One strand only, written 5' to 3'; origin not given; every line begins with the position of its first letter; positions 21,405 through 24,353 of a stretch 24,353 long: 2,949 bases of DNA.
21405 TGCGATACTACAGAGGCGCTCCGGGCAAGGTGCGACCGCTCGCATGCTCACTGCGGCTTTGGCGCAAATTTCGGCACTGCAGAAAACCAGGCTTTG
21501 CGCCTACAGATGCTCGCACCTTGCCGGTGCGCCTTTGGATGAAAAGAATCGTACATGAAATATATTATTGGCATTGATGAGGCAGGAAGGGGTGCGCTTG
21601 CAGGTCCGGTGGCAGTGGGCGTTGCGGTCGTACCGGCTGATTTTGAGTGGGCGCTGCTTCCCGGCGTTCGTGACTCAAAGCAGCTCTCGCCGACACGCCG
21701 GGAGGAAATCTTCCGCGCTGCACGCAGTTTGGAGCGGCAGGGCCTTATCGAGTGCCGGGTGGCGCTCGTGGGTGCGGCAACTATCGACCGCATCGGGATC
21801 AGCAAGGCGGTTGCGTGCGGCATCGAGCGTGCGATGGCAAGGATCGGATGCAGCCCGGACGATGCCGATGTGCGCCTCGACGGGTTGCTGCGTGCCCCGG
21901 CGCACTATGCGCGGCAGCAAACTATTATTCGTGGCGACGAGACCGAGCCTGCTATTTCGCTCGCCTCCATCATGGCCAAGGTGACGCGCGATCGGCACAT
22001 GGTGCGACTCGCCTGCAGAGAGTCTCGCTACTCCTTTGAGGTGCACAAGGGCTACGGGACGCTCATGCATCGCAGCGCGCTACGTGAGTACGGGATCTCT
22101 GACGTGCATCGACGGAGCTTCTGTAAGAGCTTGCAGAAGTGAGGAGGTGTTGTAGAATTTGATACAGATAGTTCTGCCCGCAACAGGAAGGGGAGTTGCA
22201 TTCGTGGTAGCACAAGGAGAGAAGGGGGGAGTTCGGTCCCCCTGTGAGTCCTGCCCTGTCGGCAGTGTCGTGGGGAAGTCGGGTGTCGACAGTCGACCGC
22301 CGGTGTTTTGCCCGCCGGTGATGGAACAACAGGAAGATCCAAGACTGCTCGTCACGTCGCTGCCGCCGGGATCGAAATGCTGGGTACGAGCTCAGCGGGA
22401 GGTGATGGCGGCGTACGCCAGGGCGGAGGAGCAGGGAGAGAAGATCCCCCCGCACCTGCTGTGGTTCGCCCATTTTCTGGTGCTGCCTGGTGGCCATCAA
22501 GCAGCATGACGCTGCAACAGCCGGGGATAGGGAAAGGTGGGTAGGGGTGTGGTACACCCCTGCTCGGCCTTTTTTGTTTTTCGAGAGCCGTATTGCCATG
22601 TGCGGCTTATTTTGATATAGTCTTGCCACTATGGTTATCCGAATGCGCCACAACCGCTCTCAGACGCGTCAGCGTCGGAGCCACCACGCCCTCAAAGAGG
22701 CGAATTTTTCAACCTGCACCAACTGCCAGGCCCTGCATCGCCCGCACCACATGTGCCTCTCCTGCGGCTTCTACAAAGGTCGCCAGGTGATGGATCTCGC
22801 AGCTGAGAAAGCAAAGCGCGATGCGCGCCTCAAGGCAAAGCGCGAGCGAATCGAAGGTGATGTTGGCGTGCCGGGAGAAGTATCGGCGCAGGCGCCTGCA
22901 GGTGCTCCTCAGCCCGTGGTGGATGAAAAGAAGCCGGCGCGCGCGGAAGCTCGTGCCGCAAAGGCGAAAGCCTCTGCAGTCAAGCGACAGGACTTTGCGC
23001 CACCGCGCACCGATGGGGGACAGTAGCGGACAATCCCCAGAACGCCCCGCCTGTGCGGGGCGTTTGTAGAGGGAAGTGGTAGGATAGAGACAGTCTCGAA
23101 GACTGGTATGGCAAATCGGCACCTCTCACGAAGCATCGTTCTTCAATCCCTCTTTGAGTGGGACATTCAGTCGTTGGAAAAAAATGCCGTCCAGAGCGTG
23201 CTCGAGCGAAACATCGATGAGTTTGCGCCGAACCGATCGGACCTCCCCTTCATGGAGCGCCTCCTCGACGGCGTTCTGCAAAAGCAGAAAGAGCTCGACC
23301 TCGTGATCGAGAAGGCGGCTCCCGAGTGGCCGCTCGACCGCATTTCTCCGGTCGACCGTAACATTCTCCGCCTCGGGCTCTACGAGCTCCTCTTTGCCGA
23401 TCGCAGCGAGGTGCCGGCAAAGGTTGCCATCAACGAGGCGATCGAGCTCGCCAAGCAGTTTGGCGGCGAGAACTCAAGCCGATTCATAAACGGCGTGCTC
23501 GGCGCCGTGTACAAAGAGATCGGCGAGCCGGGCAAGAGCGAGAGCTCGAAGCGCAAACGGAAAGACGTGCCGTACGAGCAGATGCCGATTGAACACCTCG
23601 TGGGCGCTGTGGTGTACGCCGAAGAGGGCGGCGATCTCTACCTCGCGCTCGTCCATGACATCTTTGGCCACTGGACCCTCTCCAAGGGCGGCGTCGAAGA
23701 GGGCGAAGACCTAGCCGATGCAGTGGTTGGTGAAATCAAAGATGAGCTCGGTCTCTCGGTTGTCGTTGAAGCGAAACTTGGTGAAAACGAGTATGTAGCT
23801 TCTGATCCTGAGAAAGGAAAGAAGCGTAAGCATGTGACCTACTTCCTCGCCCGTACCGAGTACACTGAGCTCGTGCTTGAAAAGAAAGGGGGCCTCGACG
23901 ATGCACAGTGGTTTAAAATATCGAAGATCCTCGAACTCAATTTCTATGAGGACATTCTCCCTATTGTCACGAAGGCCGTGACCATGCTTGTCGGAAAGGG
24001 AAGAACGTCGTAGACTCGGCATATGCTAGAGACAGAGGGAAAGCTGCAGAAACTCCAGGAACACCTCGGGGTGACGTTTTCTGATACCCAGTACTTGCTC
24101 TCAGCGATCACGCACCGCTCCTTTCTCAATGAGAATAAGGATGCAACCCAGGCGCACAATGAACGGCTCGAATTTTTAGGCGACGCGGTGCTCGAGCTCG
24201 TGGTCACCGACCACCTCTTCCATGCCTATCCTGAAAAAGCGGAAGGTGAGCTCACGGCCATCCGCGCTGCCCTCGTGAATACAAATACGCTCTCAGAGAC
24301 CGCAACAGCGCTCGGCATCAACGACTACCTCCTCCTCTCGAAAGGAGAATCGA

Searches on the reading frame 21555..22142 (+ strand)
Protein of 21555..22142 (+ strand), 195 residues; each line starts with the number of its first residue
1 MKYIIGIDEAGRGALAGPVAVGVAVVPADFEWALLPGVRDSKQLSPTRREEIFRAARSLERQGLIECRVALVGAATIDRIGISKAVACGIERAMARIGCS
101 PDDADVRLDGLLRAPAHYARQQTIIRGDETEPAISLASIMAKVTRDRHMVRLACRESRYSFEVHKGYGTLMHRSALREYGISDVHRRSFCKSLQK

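Call 64: search_protein_families(library=pfam, proteins=[window:21555-22142:+], max_evalue=0.00001)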
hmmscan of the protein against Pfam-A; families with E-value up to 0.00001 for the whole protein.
window:21555-22142:+ (195 aa): 1 family
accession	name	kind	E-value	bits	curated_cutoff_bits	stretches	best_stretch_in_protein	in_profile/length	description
PF01351.25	RNase_HII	-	6.6e-36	124.5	25.8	1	5-191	1-198/199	Ribonuclease HII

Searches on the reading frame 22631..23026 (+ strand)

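Call 64: search_protein_families(library=pfam, proteins=[window:22631-23026:+], max_evalue=0.00001)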
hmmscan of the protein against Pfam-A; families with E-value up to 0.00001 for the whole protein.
window:22631-23026:+ (131 aa): 1 family
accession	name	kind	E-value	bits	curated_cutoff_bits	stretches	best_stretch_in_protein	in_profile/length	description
PF01783.29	Ribosomal_L32p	-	3.1e-18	66.1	21.3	1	7-54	7-54/56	Ribosomal L32p protein family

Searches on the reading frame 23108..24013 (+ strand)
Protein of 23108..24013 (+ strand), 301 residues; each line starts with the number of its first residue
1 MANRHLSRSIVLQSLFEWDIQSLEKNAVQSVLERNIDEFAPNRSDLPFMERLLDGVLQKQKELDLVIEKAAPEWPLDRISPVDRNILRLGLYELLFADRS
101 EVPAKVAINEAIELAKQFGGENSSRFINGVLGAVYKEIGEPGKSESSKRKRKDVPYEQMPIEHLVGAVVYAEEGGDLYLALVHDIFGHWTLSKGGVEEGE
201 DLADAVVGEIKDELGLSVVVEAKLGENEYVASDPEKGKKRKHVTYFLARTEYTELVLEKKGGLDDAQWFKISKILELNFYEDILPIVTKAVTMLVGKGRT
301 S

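Call 64: search_protein_families(library=pfam, proteins=[window:23108-24013:+], max_evalue=0.00001)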
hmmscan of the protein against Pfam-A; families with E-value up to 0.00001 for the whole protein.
window:23108-24013:+ (301 aa): 2 families
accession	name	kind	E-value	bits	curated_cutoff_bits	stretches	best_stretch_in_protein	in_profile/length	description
PF01029.23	NusB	-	5e-37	127.7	23.1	1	7-136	3-133/133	NusB family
PF00293.34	NUDIX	-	1.4e-12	48.3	21.1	1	165-281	6-125/134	NUDIX domain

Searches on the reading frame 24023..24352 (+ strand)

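Call 64: search_protein_families(library=pfam, proteins=[window:24023-24352:+], max_evalue=0.00001)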
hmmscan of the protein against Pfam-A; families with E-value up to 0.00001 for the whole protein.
window:24023-24352:+ (110 aa): 3 families
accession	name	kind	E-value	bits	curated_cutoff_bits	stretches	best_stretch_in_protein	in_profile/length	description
PF14622.11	Ribonucleas_3_3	-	4.1e-23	82.4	35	1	22-109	2-84/128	Ribonuclease-III-like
PF00636.31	Ribonuclease_3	-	4.3e-18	66.4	27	1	47-104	1-58/102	Ribonuclease III domain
PF22935.1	RM44_endonuclase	-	5.8e-09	36.6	27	1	15-104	13-117/139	Large ribosomal subunit protein mL44, endonuclease domain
